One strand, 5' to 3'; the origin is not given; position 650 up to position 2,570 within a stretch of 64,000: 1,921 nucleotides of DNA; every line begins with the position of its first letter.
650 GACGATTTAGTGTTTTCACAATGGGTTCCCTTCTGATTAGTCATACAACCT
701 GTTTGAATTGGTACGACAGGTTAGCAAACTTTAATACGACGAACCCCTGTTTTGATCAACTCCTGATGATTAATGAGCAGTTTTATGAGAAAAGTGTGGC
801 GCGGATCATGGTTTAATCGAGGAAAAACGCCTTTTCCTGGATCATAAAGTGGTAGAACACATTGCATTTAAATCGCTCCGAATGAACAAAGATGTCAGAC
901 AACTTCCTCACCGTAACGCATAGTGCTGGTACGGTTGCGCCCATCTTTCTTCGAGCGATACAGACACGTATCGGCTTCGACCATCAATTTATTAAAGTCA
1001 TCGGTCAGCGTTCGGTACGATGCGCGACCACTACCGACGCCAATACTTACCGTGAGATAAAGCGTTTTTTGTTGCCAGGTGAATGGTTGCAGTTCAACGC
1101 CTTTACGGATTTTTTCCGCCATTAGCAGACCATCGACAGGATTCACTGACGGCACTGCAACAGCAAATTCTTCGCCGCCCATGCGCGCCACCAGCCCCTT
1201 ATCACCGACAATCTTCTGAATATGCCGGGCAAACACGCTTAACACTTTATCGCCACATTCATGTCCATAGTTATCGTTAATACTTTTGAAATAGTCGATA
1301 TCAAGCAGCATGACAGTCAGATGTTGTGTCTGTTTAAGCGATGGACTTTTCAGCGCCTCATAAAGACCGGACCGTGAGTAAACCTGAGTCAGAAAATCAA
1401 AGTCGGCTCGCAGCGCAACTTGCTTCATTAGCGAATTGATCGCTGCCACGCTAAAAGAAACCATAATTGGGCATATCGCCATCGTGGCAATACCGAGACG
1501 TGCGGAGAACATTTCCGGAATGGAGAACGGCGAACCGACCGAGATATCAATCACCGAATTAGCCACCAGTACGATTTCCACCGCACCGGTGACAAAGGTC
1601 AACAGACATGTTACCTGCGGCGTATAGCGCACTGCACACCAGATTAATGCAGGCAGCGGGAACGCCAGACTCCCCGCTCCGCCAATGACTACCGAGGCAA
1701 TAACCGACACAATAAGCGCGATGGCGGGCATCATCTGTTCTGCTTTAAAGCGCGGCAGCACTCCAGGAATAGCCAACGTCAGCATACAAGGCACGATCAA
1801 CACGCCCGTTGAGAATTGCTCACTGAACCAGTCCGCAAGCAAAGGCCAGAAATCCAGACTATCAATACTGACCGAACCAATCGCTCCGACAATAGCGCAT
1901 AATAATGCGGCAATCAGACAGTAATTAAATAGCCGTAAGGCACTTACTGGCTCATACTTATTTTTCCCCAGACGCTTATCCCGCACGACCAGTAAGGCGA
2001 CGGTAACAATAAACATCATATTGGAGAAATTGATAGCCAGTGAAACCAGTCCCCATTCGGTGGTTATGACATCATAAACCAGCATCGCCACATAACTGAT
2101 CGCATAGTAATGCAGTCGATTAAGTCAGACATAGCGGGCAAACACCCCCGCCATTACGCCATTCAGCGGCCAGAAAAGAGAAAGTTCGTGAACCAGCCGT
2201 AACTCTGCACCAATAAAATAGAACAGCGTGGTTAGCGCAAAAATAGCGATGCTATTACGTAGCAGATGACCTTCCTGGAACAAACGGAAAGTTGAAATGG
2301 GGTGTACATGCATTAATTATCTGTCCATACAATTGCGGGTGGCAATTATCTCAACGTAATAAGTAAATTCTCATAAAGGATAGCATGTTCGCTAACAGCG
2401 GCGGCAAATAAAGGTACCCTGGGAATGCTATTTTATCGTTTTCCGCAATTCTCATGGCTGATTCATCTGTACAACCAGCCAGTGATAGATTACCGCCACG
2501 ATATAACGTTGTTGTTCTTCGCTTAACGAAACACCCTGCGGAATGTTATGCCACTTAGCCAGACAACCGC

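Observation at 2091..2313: In-frame TGA splits the membrane domain of diguanylate cyclase DgcF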

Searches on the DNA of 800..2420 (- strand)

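Call 4: search_dna_similar(query=window:1900-2420:-, collection=ecoli_genomes, mode=near, max_rows=40, rows=spread)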
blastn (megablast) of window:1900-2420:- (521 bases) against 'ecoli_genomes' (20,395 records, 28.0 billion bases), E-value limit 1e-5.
Records with a match: 4200; places in all: 4203; records where one place covers at least 80% of the query: 4192.
Genomes with a match: 4198 of 5426; with a place that covers at least 80% of the query: 4190. Places per genome that has any: lowest 1, median 1, highest 3. On chromosomes: 4198 places; on plasmids: 5.
Best place of each record, by identity: >=99% 2096; 95-99% 2102; 90-95% 1; 80-90% 1.
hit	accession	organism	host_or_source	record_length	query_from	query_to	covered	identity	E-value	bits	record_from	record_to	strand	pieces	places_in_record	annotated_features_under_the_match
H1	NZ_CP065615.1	Escherichia coli strain FDAARGOS_943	missing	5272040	1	521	100%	100.0%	0e+0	963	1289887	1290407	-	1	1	sensor domain-containing diguanylate cyclase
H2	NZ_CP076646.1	Escherichia coli strain GD33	duck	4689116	1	521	100%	99.6%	0e+0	952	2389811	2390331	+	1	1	sensor domain-containing diguanylate cyclase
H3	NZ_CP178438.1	Escherichia coli strain JX21CE8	chicken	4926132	1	521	100%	99.6%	0e+0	952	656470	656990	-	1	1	sensor domain-containing diguanylate cyclase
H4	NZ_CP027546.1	Escherichia coli strain 2013C-4187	Homo sapiens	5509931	1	521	100%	99.4%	0e+0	946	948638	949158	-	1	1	sensor domain-containing diguanylate cyclase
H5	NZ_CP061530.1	Escherichia coli strain WEM25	Beach water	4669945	1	521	100%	99.4%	0e+0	946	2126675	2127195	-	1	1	sensor domain-containing diguanylate cyclase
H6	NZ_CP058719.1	Escherichia coli strain M159-1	Manis javanica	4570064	1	521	100%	99.4%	0e+0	946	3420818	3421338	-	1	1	sensor domain-containing diguanylate cyclase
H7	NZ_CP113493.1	Escherichia coli strain GTEN_97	Homo sapiens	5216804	1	521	100%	99.4%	0e+0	946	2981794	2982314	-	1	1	diguanylate cyclase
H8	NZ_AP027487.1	Escherichia coli strain LR-21-1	Homo sapiens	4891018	1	521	100%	99.4%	0e+0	946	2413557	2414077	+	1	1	sensor domain-containing diguanylate cyclase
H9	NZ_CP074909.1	Escherichia coli strain 08_3449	Homo sapiens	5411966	1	521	100%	99.4%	0e+0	946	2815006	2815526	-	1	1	diguanylate cyclase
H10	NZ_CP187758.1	Escherichia coli strain CUVET24-IPD24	Dog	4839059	1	521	100%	99.4%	0e+0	946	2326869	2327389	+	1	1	sensor domain-containing diguanylate cyclase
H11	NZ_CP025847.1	Escherichia coli strain 602354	Homo sapiens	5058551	1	521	100%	99.2%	0e+0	941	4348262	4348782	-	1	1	sensor domain-containing diguanylate cyclase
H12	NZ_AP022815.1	Escherichia coli strain JE86-ST05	Homo sapiens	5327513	1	521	100%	99.2%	0e+0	941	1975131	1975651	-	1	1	diguanylate cyclase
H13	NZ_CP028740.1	Escherichia coli strain A35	Rattus lutreola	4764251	1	521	100%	99.2%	0e+0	941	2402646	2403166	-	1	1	sensor domain-containing diguanylate cyclase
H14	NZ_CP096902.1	Escherichia coli strain RSHH22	Mus musculus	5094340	1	521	100%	99.2%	0e+0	941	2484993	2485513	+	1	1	sensor domain-containing diguanylate cyclase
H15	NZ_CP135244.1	Escherichia coli strain OHT76-1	Food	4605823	1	521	100%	99.2%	0e+0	941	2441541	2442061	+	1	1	sensor domain-containing diguanylate cyclase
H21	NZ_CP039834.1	Escherichia coli O157:H7 strain MB41-1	cattle feces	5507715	1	521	100%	98.8%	0e+0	929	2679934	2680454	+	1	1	sensor domain-containing diguanylate cyclase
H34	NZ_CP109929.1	Escherichia coli O6:K2:H1 strain C 691-04A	Homo sapiens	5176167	3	521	100%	96.9%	0e+0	870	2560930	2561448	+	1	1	sensor domain-containing diguanylate cyclase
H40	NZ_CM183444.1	Escherichia coli strain BHUCD02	Homo sapiens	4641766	1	42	8%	100.0%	3e-11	79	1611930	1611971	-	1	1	dgcF: diguanylate cyclase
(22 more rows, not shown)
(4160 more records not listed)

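Call 5: get_annotated_region(hit=H1, flank=3000)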
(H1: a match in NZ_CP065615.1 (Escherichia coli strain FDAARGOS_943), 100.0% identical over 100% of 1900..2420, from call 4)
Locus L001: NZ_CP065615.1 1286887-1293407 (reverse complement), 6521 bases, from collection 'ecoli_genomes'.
description: Escherichia coli strain FDAARGOS_943 chromosome, complete genome
organism: Escherichia coli strain FDAARGOS_943 (NCBI taxid 562)
replicon: chromosome; assembly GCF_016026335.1
host: missing; source: missing; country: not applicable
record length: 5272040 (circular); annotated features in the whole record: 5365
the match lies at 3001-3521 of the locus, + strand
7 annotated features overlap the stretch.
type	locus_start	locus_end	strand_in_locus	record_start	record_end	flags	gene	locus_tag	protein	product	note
CDS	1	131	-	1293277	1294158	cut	ptrR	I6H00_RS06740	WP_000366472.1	putrescine utilization regulator PtrR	-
CDS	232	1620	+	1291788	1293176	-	sad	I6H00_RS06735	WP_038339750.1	succinate-semialdehyde dehydrogenase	-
CDS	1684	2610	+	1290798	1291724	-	glsB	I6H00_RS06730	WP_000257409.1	glutaminase B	-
CDS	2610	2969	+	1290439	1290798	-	yneG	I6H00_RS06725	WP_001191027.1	DUF4186 domain-containing protein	-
CDS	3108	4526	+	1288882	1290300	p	-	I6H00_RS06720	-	sensor domain-containing diguanylate cyclase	internal stop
CDS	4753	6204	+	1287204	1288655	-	uxaB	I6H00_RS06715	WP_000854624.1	tagaturonate reductase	-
CDS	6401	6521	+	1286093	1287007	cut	yneE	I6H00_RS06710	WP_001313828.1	bestrophin family protein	-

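Call 6: get_annotated_region(hit=H40, flank=3000)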
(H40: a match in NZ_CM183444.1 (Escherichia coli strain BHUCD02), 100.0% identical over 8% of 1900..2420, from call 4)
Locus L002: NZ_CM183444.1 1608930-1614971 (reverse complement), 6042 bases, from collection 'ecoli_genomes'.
description: Escherichia coli strain BHUCD02 chromosome, whole genome shotgun sequence
organism: Escherichia coli strain BHUCD02 (NCBI taxid 562)
replicon: chromosome; assembly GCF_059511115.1
host: Homo sapiens; source: stool; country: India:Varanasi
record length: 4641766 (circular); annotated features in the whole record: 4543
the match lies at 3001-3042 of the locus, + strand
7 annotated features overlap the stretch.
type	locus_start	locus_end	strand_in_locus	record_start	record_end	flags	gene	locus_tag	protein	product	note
CDS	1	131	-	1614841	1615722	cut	ptrR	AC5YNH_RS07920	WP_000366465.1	putrescine utilization regulator PtrR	-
CDS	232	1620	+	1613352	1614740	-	sad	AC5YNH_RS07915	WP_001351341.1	succinate-semialdehyde dehydrogenase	-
CDS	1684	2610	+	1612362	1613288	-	glsB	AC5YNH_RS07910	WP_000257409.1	glutaminase B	-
CDS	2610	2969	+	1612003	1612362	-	yneG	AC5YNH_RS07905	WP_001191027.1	DUF4186 domain-containing protein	-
CDS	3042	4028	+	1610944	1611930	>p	dgcF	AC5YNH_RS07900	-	diguanylate cyclase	incomplete; partial in the middle of a contig; missing N-terminus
CDS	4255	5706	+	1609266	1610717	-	uxaB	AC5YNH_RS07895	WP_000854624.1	tagaturonate reductase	-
CDS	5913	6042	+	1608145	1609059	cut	yneE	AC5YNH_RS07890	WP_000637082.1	bestrophin family protein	-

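Call 7: get_annotated_region(hit=H21, flank=2000)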
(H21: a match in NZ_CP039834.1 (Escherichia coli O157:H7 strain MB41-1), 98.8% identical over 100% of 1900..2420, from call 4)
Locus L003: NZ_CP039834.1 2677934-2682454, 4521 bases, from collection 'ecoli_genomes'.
description: Escherichia coli O157:H7 strain MB41-1 chromosome, complete genome
organism: Escherichia coli O157:H7 strain MB41-1 (NCBI taxid 83334)
replicon: chromosome; assembly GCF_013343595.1
host: -; source: cattle feces; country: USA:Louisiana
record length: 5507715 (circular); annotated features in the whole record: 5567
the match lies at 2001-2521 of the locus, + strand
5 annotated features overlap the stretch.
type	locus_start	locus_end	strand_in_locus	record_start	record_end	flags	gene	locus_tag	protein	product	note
CDS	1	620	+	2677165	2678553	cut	sad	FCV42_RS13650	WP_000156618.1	succinate-semialdehyde dehydrogenase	-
CDS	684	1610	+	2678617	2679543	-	glsB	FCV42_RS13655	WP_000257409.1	glutaminase B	-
CDS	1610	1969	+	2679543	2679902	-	yneG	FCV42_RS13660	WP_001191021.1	DUF4186 domain-containing protein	-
CDS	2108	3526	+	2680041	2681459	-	-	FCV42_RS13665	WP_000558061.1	sensor domain-containing diguanylate cyclase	-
CDS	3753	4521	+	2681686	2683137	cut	uxaB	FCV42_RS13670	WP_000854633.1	tagaturonate reductase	-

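Call 8: get_annotated_region(hit=H34, flank=2000)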
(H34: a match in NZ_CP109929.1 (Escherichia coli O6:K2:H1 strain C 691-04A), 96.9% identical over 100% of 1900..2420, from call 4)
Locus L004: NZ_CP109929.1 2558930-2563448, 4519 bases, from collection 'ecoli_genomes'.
description: Escherichia coli O6:K2:H1 strain C 691-04A chromosome, complete genome
organism: Escherichia coli O6:K2:H1 strain C 691-04A (NCBI taxid 2990471)
replicon: chromosome; assembly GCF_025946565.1
host: Homo sapiens; source: feces; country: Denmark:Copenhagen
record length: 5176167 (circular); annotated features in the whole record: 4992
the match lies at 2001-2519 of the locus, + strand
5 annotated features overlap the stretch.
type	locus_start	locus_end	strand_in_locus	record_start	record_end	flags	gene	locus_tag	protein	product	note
CDS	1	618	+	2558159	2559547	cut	sad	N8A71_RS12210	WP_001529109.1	succinate-semialdehyde dehydrogenase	-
CDS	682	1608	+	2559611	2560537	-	glsB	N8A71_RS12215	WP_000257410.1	glutaminase B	-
CDS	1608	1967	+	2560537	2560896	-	yneG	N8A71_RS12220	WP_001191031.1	DUF4186 domain-containing protein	-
CDS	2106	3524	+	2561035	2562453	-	-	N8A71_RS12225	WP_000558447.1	sensor domain-containing diguanylate cyclase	-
CDS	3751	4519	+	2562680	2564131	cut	uxaB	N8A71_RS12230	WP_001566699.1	tagaturonate reductase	-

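Call 11: search_dna_similar(query=window:2085-2165:-, collection=ecoli_genomes, mode=near, max_rows=60, rows=best)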
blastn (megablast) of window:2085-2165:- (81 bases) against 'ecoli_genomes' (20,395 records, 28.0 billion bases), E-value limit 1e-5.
Records with a match: 4194; places in all: 4195; records where one place covers at least 80% of the query: 4193.
Genomes with a match: 4192 of 5426; with a place that covers at least 80% of the query: 4191. Places per genome that has any: lowest 1, median 1, highest 3. On chromosomes: 4190 places; on plasmids: 5.
Best place of each record, by identity: >=99% 1; 95-99% 4192; 90-95% 1.
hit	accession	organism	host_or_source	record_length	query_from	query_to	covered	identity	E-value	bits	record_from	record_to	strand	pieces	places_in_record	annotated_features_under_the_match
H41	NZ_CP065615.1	Escherichia coli strain FDAARGOS_943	missing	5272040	1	81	100%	100.0%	6e-34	150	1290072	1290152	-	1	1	sensor domain-containing diguanylate cyclase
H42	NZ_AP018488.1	Escherichia coli O157:H7 strain PV15-279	Homo sapiens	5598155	1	81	100%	98.8%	3e-32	145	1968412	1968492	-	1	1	sensor domain-containing diguanylate cyclase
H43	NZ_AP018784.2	Escherichia coli strain SK1144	-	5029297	1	81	100%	98.8%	3e-32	145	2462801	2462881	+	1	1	sensor domain-containing diguanylate cyclase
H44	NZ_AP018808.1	Escherichia coli strain E2865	Bos taurus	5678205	1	81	100%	98.8%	3e-32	145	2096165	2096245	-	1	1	sensor domain-containing diguanylate cyclase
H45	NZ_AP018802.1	Escherichia coli strain E2863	Bos taurus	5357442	1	81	100%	98.8%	3e-32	145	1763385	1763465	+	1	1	sensor domain-containing diguanylate cyclase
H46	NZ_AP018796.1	Escherichia coli strain E2855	Bos taurus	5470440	1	81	100%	98.8%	3e-32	145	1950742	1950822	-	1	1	sensor domain-containing diguanylate cyclase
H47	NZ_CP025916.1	Escherichia coli strain 120899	Homo sapiens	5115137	1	81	100%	98.8%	3e-32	145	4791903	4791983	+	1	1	sensor domain-containing diguanylate cyclase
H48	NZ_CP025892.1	Escherichia coli strain 503025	Homo sapiens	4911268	1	81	100%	98.8%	3e-32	145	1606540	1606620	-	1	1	sensor domain-containing diguanylate cyclase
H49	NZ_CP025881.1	Escherichia coli strain 503440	Homo sapiens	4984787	1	81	100%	98.8%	3e-32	145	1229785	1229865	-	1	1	sensor domain-containing diguanylate cyclase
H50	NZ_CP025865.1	Escherichia coli strain 504211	Homo sapiens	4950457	1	81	100%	98.8%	3e-32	145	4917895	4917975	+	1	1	sensor domain-containing diguanylate cyclase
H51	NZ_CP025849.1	Escherichia coli strain 600468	Homo sapiens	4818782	1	81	100%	98.8%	3e-32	145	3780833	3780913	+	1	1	sensor domain-containing diguanylate cyclase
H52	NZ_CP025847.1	Escherichia coli strain 602354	Homo sapiens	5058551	1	81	100%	98.8%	3e-32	145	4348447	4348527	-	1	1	sensor domain-containing diguanylate cyclase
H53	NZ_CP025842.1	Escherichia coli strain 720632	Homo sapiens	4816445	1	81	100%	98.8%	3e-32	145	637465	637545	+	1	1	sensor domain-containing diguanylate cyclase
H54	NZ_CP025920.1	Escherichia coli strain 103605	Homo sapiens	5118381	1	81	100%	98.8%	3e-32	145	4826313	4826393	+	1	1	sensor domain-containing diguanylate cyclase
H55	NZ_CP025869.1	Escherichia coli strain 503829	Homo sapiens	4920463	1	81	100%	98.8%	3e-32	145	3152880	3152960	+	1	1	sensor domain-containing diguanylate cyclase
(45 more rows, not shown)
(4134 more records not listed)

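Call 12: search_dna_similar(query=L003:2256-2336:+, collection=ecoli_genomes, mode=near, max_rows=10, rows=spread)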
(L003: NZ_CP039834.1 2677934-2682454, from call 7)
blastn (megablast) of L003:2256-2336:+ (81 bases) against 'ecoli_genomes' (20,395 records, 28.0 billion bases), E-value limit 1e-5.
Records with a match: 4194; places in all: 4195; records where one place covers at least 80% of the query: 4193.
Genomes with a match: 4192 of 5426; with a place that covers at least 80% of the query: 4191. Places per genome that has any: lowest 1, median 1, highest 3. On chromosomes: 4190 places; on plasmids: 5.
Best place of each record, by identity: >=99% 3942; 95-99% 252.
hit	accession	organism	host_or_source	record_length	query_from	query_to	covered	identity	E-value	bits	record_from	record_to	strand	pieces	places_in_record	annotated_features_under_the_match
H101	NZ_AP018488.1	Escherichia coli O157:H7 strain PV15-279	Homo sapiens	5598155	1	81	100%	100.0%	6e-34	150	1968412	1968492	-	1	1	sensor domain-containing diguanylate cyclase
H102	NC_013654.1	Escherichia coli SE15 strain SE15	-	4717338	1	81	100%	100.0%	6e-34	150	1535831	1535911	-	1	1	sensor domain-containing diguanylate cyclase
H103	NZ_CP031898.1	Escherichia coli O113:H21 strain FWSEC0010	Homo sapiens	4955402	1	81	100%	100.0%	6e-34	150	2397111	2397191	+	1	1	sensor domain-containing diguanylate cyclase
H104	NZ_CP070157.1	Escherichia coli strain FDAARGOS_1276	Homo sapiens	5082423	1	81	100%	100.0%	6e-34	150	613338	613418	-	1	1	sensor domain-containing diguanylate cyclase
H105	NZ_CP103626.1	Escherichia coli strain 4012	Homo sapiens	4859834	1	81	100%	100.0%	6e-34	150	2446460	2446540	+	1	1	sensor domain-containing diguanylate cyclase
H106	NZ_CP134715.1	Escherichia coli strain RIVM_C040753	Homo sapiens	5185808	1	81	100%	100.0%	6e-34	150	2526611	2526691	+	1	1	sensor domain-containing diguanylate cyclase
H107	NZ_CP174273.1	Escherichia coli O25b:H4-ST131 strain MB1159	Homo sapiens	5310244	1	81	100%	100.0%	6e-34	150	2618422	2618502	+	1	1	diguanylate cyclase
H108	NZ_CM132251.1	Escherichia coli strain 21AR0133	Homo sapiens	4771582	1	81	100%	100.0%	6e-34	150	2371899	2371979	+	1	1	sensor domain-containing diguanylate cyclase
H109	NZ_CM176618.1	Escherichia coli strain 2c3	Gallus gallus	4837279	1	81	100%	100.0%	6e-34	150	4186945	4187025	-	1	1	sensor domain-containing diguanylate cyclase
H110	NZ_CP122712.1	Escherichia coli strain ETEC1749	Sus scrofa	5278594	18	81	79%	100.0%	2e-24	119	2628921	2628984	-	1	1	sensor domain-containing diguanylate cyclase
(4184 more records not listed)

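Call 33: search_dna_similar(query=L007:2900-4500:+, collection=ecoli_genomes, mode=near, max_rows=8, rows=best)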
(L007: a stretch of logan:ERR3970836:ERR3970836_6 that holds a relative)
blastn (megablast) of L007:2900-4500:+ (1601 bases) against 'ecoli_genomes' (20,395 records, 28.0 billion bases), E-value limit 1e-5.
Records with a match: 5416; places in all: 5421; records where one place covers at least 80% of the query: 4189.
Genomes with a match: 5414 of 5426; with a place that covers at least 80% of the query: 4187. Places per genome that has any: lowest 1, median 1, highest 3. On chromosomes: 5416 places; on plasmids: 5.
Best place of each record, by identity: >=99% 3643; 95-99% 1773.
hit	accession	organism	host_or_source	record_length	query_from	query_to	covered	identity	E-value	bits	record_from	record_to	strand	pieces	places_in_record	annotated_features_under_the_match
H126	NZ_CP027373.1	Escherichia coli strain 05-3629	Homo sapiens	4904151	1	1601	100%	99.9%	0e+0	2952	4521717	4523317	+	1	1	sensor domain-containing diguanylate cyclase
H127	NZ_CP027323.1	Escherichia coli strain 2013C-3033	Homo sapiens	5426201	1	1601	100%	99.9%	0e+0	2952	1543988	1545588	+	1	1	sensor domain-containing diguanylate cyclase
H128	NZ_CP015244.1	Escherichia coli O91 str. RM7190 strain RM7190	pig feces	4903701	1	1601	100%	99.9%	0e+0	2952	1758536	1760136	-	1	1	sensor domain-containing diguanylate cyclase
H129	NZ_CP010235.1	Escherichia coli strain S40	not applicable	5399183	1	1601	100%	99.9%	0e+0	2952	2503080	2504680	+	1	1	sensor domain-containing diguanylate cyclase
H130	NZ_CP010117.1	Escherichia coli strain C2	cow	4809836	1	1601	100%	99.9%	0e+0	2952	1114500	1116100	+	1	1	sensor domain-containing diguanylate cyclase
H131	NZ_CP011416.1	Escherichia coli strain CFSAN029787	Homo sapiens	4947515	1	1601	100%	99.9%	0e+0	2952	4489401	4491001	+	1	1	sensor domain-containing diguanylate cyclase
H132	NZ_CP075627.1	Escherichia coli strain P15-385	Homo sapiens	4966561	1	1601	100%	99.9%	0e+0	2952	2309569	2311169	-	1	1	sensor domain-containing diguanylate cyclase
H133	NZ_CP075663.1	Escherichia coli strain STEC2017-197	Homo sapiens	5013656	1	1601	100%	99.9%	0e+0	2952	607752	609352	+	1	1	sensor domain-containing diguanylate cyclase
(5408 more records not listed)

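Call 34: search_dna_similar(query=L008:2900-4500:+, collection=ecoli_genomes, mode=near, max_rows=8, rows=best)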
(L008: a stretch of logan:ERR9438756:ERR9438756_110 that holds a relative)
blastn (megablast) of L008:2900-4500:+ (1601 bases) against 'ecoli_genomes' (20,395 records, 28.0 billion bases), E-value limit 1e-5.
Records with a match: 5416; places in all: 5421; records where one place covers at least 80% of the query: 4189.
Genomes with a match: 5414 of 5426; with a place that covers at least 80% of the query: 4187. Places per genome that has any: lowest 1, median 1, highest 3. On chromosomes: 5416 places; on plasmids: 5.
Best place of each record, by identity: >=99% 3615; 95-99% 1801.
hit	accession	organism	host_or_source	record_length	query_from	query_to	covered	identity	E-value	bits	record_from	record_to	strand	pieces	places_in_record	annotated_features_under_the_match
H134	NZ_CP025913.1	Escherichia coli strain 203740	Homo sapiens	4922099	1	1601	100%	99.9%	0e+0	2946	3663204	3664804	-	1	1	sensor domain-containing diguanylate cyclase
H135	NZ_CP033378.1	Escherichia coli strain L73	goose anus swab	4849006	1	1601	100%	99.9%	0e+0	2946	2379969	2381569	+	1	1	sensor domain-containing diguanylate cyclase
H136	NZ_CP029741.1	Escherichia coli strain AR_0085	missing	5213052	1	1601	100%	99.9%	0e+0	2946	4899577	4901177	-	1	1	sensor domain-containing diguanylate cyclase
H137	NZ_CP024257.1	Escherichia coli O25:H16 strain F5505-C1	missing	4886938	1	1601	100%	99.9%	0e+0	2946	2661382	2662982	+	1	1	sensor domain-containing diguanylate cyclase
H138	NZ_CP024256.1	Escherichia coli strain ATCC 43886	Homo sapiens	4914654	1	1601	100%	99.9%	0e+0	2946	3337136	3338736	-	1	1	sensor domain-containing diguanylate cyclase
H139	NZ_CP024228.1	Escherichia coli O25:NM strain 2014EL-1343-2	missing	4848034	1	1601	100%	99.9%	0e+0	2946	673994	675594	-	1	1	sensor domain-containing diguanylate cyclase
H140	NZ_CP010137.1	Escherichia coli strain D2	dog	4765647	1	1601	100%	99.9%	0e+0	2946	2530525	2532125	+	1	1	sensor domain-containing diguanylate cyclase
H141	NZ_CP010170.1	Escherichia coli strain H6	not applicable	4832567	1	1601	100%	99.9%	0e+0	2946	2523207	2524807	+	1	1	sensor domain-containing diguanylate cyclase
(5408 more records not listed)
